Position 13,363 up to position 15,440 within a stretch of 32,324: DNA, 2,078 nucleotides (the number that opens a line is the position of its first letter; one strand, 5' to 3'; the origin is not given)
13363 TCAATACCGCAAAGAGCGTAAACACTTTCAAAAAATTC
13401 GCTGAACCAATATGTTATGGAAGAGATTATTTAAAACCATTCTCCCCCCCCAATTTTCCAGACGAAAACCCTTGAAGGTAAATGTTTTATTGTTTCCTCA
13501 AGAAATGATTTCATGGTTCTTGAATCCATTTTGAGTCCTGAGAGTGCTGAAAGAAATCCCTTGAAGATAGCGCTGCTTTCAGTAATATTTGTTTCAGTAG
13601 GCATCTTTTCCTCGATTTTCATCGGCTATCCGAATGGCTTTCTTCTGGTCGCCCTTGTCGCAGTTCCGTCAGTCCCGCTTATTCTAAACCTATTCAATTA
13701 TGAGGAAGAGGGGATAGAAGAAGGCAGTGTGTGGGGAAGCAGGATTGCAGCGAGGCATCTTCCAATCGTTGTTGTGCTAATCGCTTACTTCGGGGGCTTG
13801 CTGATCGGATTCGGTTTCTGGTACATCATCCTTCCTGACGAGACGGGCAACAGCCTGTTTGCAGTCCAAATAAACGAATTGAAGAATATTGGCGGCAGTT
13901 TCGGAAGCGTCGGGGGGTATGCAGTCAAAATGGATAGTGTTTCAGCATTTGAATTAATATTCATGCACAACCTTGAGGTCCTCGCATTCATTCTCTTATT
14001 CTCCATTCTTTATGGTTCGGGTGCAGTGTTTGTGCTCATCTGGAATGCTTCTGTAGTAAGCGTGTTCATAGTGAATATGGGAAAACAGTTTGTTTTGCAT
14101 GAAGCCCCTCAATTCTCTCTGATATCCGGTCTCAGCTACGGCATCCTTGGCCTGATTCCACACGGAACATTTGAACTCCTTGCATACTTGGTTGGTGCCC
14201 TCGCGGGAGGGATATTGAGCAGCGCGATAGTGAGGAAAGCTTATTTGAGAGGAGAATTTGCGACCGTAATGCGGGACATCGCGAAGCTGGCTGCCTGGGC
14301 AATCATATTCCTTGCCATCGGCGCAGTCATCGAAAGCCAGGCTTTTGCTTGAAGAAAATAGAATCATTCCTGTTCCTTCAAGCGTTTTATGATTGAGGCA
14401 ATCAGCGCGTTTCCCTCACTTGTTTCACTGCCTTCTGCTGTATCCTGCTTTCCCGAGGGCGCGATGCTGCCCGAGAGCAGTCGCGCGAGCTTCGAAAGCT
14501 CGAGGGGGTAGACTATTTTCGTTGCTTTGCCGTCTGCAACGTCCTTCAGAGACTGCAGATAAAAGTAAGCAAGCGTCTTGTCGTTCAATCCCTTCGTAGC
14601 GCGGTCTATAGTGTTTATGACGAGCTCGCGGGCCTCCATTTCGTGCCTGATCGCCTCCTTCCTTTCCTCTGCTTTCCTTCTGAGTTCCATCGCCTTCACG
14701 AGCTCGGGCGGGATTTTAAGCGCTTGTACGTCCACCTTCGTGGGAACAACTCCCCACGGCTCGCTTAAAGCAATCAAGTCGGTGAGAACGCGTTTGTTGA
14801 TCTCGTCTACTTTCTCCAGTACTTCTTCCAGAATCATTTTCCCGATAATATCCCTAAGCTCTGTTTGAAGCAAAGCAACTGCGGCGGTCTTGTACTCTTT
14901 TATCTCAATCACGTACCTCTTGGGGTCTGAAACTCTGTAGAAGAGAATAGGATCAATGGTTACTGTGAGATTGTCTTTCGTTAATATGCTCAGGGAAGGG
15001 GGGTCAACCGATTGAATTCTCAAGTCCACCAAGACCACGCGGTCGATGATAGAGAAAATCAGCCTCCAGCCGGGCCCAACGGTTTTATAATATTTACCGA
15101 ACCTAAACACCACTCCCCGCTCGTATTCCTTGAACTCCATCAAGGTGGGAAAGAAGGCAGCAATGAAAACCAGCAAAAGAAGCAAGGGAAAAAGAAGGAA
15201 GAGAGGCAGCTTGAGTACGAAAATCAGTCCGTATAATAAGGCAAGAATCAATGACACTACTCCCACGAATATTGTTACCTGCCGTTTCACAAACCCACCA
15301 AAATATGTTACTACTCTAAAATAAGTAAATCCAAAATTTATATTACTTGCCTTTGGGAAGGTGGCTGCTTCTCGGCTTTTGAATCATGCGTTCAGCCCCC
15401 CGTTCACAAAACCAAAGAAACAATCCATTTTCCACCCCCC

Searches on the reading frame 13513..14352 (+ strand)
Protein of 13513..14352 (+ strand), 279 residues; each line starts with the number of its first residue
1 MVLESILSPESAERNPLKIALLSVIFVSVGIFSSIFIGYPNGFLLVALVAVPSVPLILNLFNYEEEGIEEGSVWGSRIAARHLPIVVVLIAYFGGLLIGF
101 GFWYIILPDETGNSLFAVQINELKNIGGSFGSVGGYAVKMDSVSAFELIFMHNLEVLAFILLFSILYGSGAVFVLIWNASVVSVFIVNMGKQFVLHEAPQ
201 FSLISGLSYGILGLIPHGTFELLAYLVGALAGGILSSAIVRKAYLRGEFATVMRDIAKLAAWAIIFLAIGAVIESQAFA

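Call 75: search_protein_families(library=pfam, proteins=[window:13513-14352:+], max_evalue=0.00001)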
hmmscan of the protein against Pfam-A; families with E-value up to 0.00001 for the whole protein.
window:13513-14352:+ (279 aa): 1 family
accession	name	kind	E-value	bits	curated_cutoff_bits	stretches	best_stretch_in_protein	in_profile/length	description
PF01944.22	SpoIIM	-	1.2e-12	48.5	26.9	1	95-275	6-159/163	Stage II sporulation protein M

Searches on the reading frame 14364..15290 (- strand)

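Call 75: search_protein_families(library=pfam, proteins=[window:14364-15290:-], max_evalue=0.00001)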
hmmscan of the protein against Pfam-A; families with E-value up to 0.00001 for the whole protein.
window:14364-15290:- (308 aa): 1 family
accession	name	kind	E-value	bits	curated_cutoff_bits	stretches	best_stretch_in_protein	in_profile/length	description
PF01145.31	Band_7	-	3.3e-35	122.2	23.6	1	54-214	4-168/176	SPFH domain / Band 7 family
